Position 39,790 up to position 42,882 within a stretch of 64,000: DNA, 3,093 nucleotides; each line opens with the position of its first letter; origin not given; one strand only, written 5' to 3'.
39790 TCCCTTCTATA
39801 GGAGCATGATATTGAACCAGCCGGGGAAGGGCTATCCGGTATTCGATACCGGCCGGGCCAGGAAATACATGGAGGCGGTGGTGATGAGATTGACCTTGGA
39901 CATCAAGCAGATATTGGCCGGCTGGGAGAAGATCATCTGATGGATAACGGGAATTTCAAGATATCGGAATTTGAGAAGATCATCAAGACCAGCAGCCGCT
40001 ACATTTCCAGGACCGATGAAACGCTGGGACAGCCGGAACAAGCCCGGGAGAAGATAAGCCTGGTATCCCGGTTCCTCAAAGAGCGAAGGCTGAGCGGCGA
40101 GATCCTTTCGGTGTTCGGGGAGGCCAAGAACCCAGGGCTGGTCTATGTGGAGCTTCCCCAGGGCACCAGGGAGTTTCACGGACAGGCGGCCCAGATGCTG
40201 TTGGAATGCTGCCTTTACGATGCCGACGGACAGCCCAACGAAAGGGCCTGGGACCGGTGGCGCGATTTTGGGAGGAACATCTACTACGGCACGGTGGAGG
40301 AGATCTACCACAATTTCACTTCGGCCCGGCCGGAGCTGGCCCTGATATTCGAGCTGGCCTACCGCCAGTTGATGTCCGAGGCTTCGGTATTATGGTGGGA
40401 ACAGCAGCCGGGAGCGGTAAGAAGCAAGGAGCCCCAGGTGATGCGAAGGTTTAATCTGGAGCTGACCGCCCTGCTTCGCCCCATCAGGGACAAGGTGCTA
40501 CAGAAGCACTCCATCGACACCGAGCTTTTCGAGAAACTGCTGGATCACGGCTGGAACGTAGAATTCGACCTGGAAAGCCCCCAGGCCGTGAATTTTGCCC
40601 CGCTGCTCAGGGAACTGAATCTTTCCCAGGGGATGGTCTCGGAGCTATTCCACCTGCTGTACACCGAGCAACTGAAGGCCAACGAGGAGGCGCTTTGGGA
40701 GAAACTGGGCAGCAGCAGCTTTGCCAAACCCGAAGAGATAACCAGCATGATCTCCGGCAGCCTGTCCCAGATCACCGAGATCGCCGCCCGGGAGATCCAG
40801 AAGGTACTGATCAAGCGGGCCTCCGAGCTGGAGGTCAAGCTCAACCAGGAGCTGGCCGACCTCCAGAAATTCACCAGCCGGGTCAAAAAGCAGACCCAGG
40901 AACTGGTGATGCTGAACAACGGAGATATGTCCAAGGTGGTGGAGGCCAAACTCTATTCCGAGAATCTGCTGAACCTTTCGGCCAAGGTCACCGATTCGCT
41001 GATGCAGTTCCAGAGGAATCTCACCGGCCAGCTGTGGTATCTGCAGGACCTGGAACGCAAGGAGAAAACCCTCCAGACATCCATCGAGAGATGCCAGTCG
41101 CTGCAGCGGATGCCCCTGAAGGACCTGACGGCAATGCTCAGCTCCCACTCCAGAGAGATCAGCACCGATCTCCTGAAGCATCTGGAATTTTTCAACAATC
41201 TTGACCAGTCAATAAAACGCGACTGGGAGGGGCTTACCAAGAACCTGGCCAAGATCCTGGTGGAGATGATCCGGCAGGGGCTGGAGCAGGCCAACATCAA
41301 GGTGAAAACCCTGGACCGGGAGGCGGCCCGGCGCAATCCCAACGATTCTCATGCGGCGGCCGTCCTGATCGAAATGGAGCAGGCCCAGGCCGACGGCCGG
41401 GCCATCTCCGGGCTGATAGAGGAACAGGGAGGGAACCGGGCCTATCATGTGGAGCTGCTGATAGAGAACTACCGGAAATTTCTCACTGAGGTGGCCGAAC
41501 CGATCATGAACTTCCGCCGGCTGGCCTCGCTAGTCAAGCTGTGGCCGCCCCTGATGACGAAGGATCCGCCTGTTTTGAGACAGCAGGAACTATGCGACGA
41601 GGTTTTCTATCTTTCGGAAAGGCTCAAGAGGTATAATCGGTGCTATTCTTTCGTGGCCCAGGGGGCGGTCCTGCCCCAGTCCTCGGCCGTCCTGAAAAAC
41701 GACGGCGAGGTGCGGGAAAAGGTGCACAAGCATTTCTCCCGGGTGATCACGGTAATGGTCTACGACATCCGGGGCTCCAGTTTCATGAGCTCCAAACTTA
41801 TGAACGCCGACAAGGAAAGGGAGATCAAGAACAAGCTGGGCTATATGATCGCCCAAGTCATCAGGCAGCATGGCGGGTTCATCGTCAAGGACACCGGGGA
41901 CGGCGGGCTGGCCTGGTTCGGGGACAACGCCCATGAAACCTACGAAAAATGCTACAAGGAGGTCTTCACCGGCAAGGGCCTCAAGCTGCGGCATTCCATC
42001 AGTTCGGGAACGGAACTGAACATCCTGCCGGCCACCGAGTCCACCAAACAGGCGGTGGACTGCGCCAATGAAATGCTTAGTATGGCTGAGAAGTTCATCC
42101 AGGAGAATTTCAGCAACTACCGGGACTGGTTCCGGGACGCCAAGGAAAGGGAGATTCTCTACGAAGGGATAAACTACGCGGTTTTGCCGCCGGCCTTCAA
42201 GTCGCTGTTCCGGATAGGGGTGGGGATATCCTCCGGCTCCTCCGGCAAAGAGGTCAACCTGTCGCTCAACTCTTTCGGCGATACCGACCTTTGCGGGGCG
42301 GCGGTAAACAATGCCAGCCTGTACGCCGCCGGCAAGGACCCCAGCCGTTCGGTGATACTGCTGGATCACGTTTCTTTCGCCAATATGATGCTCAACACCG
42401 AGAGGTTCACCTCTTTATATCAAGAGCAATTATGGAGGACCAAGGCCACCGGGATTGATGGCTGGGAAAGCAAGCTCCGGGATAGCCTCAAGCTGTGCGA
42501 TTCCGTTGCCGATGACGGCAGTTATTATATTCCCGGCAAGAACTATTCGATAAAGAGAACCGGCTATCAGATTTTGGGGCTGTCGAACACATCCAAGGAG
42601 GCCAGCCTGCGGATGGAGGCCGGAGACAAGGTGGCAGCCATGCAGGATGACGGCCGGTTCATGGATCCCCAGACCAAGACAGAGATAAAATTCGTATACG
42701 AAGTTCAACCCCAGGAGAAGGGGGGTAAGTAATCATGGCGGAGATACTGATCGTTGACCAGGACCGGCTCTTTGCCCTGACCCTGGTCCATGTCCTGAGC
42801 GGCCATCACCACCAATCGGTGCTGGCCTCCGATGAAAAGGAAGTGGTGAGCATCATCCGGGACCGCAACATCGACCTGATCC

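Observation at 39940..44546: Soluble 930-aa class III nucleotidyl cyclase with a long novel N-terminal region, coupled to a REC-GAF-GGDEF regulator and a zinc-ribbon/DUF2007 protein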

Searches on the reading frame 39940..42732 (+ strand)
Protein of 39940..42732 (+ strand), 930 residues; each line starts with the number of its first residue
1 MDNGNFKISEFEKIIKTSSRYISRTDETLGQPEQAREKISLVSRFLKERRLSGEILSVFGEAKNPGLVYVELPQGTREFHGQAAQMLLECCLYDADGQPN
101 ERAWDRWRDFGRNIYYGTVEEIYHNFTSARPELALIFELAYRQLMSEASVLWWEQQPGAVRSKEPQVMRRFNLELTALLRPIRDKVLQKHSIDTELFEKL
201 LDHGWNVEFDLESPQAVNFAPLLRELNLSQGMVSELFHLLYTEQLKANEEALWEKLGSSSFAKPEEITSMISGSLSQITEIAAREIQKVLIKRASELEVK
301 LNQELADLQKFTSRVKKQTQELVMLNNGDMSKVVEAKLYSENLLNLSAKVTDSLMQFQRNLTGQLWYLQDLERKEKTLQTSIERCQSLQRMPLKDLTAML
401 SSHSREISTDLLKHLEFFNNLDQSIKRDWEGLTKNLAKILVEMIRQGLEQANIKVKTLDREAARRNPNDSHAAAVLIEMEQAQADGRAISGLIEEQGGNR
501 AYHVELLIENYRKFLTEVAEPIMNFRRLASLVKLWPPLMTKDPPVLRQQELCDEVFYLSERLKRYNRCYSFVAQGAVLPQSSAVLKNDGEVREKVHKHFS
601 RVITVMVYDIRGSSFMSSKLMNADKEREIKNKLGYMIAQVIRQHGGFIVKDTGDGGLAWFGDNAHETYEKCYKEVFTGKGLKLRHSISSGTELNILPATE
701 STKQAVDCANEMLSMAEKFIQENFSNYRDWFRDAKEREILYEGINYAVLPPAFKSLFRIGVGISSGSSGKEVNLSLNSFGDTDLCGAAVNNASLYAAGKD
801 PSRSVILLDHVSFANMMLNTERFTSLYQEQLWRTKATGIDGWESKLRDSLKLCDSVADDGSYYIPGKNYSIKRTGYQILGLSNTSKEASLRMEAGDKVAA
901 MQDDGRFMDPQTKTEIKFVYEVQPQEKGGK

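Call 3: search_protein_families(library=pfam, proteins=[window:39940-42732:+], max_evalue=0.1)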
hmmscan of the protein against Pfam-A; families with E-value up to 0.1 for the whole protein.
window:39940-42732:+ (930 aa): 1 family
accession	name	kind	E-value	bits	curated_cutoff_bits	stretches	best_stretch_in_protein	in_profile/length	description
PF00738.24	Polyhedrin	-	0.0038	17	25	1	509-577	62-130/232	Polyhedrin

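Call 4: search_protein_families(library=ncbifam, proteins=[window:39940-42732:+], max_evalue=0.1)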
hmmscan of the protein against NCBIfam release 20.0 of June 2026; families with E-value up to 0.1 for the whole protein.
window:39940-42732:+ (930 aa): 0 families

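Call 5: find_homologous_proteins(query=window:39940-42729:+)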
Query window:39940-42729:+ (930 aa): 30 proteins with E <= 0.001 among 8000 candidates.
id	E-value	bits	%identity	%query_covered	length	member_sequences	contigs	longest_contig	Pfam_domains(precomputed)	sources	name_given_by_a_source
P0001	0.0e+0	1971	93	100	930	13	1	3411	-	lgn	-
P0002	0.0e+0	1902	88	100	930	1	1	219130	-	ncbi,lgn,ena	-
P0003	0.0e+0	1830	85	100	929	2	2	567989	-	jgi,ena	-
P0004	0.0e+0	1775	82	100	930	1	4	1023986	-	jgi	jgi:hypothetical protein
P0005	0.0e+0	1741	80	100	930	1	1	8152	-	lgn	-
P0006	0.0e+0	1512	69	100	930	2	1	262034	-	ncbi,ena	-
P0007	0.0e+0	1476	68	100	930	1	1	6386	-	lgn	-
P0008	0.0e+0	1249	60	100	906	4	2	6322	-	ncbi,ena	-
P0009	0.0e+0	1234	59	100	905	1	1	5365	-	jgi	jgi:class 3 adenylate cyclase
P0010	0.0e+0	1075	51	99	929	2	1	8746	-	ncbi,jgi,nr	ncbi:MAG TPA: hypothetical protein VMF29_07490 [Candidatus Edwardsbacteria bacterium]|nr:hypothetica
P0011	0.0e+0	1071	51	99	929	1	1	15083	-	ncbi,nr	ncbi:MAG: hypothetical protein QME74_00265 [Candidatus Edwardsbacteria bacterium]|nr:hypothetical pr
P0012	0.0e+0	1068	52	99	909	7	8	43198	-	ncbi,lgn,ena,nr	ncbi:MAG TPA: hypothetical protein DDW31_04030 [candidate division Zixibacteria bacterium]|nr:hypoth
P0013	0.0e+0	1043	51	100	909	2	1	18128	-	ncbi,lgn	-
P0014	0.0e+0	1043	51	100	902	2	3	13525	-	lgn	-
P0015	0.0e+0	1039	50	99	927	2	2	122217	-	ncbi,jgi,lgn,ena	-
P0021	8.2e-296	1002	48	99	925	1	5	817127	-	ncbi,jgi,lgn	jgi:class 3 adenylate cyclase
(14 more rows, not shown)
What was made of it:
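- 39940..42732 (+): X930: a 930-aa soluble protein and member of a small, Pfam-invisible family of class III cyclase-like proteins. 30 close homologs (call 5).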

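Call 6: search_solved_structures(query=window:39940-42729:+, max_evalue=10, show_alignments=3)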
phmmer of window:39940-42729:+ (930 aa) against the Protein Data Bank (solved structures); distinct sequences matched with E-value up to 10: 11.
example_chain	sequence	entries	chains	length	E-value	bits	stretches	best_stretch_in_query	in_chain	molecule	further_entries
2w01_A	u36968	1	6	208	0.035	15.4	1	601-666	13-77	ADENYLATE CYCLASE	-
3jvb_A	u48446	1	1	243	0.051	14.8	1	508-577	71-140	Polyhedrin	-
6fht_A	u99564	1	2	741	0.062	14.5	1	601-666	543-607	Bacteriophytochrome,Adenylate cyclase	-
2wux_A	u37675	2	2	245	0.08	14.2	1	528-577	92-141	POLYHEDRIN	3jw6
2wuy_A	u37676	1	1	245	0.082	14.1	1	529-577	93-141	POLYHEDRIN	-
5mnd_A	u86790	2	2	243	0.23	12.7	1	509-577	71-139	Granulin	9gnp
5g0z_A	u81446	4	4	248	0.23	12.6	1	509-577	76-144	GRANULIN | GRANULOVIRUS POLYHEDRIN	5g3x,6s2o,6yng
3r5g_A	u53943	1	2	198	0.55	11.4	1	602-670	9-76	CyaB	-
1ybt_A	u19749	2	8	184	1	10.5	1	601-701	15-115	hydrolase, alpha/beta hydrolase fold family | lipJ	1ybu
3mr7_A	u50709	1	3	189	2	9.6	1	630-664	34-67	Adenylate/guanylate cyclase/hydrolase, alpha/beta fold family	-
7awz_A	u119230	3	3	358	2.5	9.2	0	823-875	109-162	Scone-E | SconeE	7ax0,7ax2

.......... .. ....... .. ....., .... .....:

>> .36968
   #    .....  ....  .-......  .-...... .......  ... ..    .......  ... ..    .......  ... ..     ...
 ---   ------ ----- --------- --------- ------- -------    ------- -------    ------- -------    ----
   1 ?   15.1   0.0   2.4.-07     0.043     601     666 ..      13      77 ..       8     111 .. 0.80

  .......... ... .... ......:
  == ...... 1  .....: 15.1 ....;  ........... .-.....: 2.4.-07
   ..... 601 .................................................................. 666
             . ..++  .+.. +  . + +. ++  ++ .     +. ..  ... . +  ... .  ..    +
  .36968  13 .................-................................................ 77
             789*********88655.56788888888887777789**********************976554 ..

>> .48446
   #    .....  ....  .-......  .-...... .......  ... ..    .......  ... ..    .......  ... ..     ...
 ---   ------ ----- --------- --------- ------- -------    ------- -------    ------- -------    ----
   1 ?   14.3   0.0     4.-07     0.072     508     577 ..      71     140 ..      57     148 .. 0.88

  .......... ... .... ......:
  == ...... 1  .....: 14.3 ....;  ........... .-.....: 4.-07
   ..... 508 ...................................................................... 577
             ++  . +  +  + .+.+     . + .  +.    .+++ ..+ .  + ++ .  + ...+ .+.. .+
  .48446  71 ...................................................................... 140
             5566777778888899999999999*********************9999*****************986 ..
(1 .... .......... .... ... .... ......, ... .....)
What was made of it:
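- Tried and rejected: The Pfam 'Polyhedrin' hit in X930 (E 0.0038, below threshold, residues 509-577; calls 3, 6) was treated as chance.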

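Call 8: search_solved_structures(query=A1, max_evalue=10, show_alignments=4)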
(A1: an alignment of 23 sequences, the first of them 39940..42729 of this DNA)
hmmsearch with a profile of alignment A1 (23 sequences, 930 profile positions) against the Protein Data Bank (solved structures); distinct sequences matched with E-value up to 10: 6.
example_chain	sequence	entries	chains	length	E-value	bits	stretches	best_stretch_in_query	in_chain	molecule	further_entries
1ybt_A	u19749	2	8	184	0.041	14.8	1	602-691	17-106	hydrolase, alpha/beta hydrolase fold family | lipJ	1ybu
7awz_A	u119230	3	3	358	0.4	11.6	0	826-868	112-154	Scone-E | SconeE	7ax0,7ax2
3r5g_A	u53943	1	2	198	0.42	11.5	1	599-670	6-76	CyaB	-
2mtl_A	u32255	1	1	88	0.53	11.1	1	836-910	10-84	De novo designed protein FR55 OR109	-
2kl8_A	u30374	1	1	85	0.61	10.9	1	835-889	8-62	OR15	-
3mr7_A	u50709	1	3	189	0.75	10.7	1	635-662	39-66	Adenylate/guanylate cyclase/hydrolase, alpha/beta fold family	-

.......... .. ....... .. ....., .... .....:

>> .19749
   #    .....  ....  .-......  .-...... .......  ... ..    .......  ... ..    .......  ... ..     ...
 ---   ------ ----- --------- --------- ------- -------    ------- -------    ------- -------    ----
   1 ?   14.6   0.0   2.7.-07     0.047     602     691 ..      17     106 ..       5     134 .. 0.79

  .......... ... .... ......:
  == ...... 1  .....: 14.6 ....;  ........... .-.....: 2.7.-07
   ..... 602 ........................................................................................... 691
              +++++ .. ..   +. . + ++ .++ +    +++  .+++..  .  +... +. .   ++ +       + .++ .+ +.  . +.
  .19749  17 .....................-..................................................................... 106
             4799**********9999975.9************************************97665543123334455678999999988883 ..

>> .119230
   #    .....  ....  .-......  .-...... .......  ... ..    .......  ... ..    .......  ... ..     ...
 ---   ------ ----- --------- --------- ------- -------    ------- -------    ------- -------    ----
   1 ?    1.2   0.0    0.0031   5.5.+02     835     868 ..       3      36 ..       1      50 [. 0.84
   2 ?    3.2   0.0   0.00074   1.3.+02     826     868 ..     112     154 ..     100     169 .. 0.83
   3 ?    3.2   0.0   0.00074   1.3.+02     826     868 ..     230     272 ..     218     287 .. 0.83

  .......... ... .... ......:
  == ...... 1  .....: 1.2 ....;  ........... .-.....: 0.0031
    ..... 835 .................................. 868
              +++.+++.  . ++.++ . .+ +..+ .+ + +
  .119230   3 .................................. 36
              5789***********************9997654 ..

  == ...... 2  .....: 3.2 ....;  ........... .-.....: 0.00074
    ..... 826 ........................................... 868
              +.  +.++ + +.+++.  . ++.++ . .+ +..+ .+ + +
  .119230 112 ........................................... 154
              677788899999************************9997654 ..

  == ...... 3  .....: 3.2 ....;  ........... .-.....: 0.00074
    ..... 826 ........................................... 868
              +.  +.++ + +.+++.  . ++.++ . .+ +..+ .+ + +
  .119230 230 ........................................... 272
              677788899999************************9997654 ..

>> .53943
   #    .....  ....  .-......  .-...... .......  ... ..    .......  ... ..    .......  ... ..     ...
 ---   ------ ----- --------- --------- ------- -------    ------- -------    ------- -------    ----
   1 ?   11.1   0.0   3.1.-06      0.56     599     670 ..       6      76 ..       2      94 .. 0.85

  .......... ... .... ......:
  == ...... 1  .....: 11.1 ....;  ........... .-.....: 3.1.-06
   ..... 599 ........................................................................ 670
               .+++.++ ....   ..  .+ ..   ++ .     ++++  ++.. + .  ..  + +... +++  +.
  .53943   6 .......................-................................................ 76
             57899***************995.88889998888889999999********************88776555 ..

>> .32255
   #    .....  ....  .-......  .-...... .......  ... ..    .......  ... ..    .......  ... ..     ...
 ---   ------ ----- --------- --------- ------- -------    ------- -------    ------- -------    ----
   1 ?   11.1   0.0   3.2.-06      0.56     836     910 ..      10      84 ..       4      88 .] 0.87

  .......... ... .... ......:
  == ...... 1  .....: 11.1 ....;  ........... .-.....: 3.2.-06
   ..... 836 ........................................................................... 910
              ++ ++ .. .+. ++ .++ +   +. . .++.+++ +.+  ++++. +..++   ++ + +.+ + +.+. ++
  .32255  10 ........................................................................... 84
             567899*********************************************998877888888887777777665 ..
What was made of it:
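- Tried and rejected: HMMER paired '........' (681-690) with the cyclase beta4 motif 'RIGIHAG' (call 8).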

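Call 12: find_encoding_contigs(protein=P0004, flank=8000, max_places=2)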
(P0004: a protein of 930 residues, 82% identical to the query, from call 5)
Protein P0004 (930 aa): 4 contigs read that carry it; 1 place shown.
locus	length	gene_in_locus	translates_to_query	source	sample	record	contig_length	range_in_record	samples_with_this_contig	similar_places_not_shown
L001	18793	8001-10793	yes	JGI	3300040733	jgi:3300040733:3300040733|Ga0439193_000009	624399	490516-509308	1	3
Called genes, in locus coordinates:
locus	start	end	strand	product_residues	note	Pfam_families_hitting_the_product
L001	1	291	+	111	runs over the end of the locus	-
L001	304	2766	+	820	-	PF00521:DNA_topoisoIV, PF03989:DNA_gyraseA_C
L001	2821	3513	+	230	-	PF00990:GGDEF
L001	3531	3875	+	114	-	PF08448:PAS_4 (weak), PF13426:PAS_9 (weak)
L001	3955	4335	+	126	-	PF18936:DUF5684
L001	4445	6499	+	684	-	-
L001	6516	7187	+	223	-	PF01694:Rhomboid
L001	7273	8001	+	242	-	PF02633:Creatininase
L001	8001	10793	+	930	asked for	-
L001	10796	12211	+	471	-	PF00072:Response_reg, PF01590:GAF, PF13185:GAF_2, PF13492:GAF_3, PF00990:GGDEF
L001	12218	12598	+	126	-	PF09413:DUF2007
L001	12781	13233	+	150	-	PF01668:SmpB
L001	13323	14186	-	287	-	PF00535:Glycos_transf_2, PF13641:Glyco_tranf_2_3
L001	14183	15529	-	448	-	-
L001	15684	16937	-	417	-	PF13439:Glyco_transf_4, PF13579:Glyco_trans_4_4 (weak), PF00534:Glycos_transf_1 (weak), PF13692:Glyco_trans_1_4 (weak)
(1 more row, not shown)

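Call 13: find_encoding_contigs(protein=P0021, flank=8000, max_places=2)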
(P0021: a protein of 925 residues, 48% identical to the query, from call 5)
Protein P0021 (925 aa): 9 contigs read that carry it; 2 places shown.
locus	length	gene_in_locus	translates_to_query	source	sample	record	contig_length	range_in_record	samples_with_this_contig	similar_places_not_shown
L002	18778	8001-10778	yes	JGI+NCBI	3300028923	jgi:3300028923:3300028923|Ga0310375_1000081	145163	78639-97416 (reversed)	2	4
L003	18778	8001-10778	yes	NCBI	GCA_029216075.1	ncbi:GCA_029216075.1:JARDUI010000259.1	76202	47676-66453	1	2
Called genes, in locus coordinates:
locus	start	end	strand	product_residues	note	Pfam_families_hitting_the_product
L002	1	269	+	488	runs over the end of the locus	PF00890:FAD_binding_2 (weak), PF01266:DAO (weak), PF01593:Amino_oxidase, PF07992:Pyr_redox_2 (weak), PF12831:FAD_oxidored (weak), PF13450:NAD_binding_8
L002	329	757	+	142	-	PF00583:Acetyltransf_1, PF13673:Acetyltransf_10, PF13508:Acetyltransf_7, PF08445:FR47 (weak)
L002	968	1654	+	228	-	PF00990:GGDEF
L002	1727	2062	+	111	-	-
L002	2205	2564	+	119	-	PF18936:DUF5684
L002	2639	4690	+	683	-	-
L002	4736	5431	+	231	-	PF01694:Rhomboid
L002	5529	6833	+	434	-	PF02040:ArsB, PF03600:CitMHS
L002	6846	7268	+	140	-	-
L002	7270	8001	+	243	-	PF02633:Creatininase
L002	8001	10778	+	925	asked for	-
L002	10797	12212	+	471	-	PF00072:Response_reg, PF01590:GAF, PF13185:GAF_2, PF13492:GAF_3, PF00990:GGDEF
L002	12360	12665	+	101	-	PF09413:DUF2007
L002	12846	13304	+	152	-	PF01668:SmpB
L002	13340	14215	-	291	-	PF00535:Glycos_transf_2, PF13641:Glyco_tranf_2_3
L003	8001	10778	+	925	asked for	-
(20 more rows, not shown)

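Call 14: find_encoding_contigs(protein=P0012, flank=8000, max_places=2)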
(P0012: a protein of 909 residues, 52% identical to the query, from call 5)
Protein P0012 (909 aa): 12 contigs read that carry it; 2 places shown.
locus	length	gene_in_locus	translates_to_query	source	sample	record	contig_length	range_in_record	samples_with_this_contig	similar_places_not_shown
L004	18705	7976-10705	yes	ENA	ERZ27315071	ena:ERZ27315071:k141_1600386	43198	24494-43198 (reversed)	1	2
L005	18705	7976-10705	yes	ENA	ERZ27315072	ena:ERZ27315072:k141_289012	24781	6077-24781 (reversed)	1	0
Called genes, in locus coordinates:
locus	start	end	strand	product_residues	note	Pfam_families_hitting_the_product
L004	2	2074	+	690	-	?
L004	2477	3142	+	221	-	PF01694:Rhomboid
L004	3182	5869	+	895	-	PF05547:Peptidase_M6, PF13860:FlgD_ig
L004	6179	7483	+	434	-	PF00939:Na_sulph_symp (faint), PF02040:ArsB, PF03600:CitMHS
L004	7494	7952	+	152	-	PF00582:Usp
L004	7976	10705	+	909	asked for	-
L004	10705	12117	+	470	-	PF00072:Response_reg, PF01590:GAF, PF13185:GAF_2, PF13492:GAF_3, PF00990:GGDEF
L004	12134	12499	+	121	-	PF09413:DUF2007 (weak)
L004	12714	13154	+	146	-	PF01668:SmpB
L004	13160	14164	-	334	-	PF04055:Radical_SAM, PF13186:SPASM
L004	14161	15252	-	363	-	PF13439:Glyco_transf_4, PF00534:Glycos_transf_1, PF13692:Glyco_trans_1_4, PF13524:Glyco_trans_1_2, PF20706:GT4-conflict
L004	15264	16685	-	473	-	-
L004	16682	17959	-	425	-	PF13439:Glyco_transf_4 (faint), PF13579:Glyco_trans_4_4 (weak), PF00534:Glycos_transf_1, PF13692:Glyco_trans_1_4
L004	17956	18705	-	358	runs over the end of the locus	PF02350:Epimerase_2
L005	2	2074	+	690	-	?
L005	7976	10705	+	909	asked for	-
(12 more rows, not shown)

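Call 24: search_protein_families(library=padloc, proteins=[window:39940-42729:+], max_evalue=1)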
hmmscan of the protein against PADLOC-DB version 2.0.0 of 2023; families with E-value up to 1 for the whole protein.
window:39940-42729:+ (930 aa): 3 families
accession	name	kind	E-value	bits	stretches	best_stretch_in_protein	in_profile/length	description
PDLC02367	PycC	-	0.0001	19.8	1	603-666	44-106/226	-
PDLC02370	PycC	-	0.00034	18.1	1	603-667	82-145/340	-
PDLC00764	PycC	-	0.0035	14.3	1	598-671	90-162/449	Pycsar cyclase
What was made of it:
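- Weak but consistent HMM hits go to cyclases (call 6), Rv1900c/CyaB (call 8) and PycC (E 1e-4, call 24). The PycC hits cover only residues 603-671, the generic first half of the fold (call 24). Weak PycC HMM hits (call 24).
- Tried and rejected: Pycsar and other defence roles were rejected on context and the lack of an effector (call 24).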
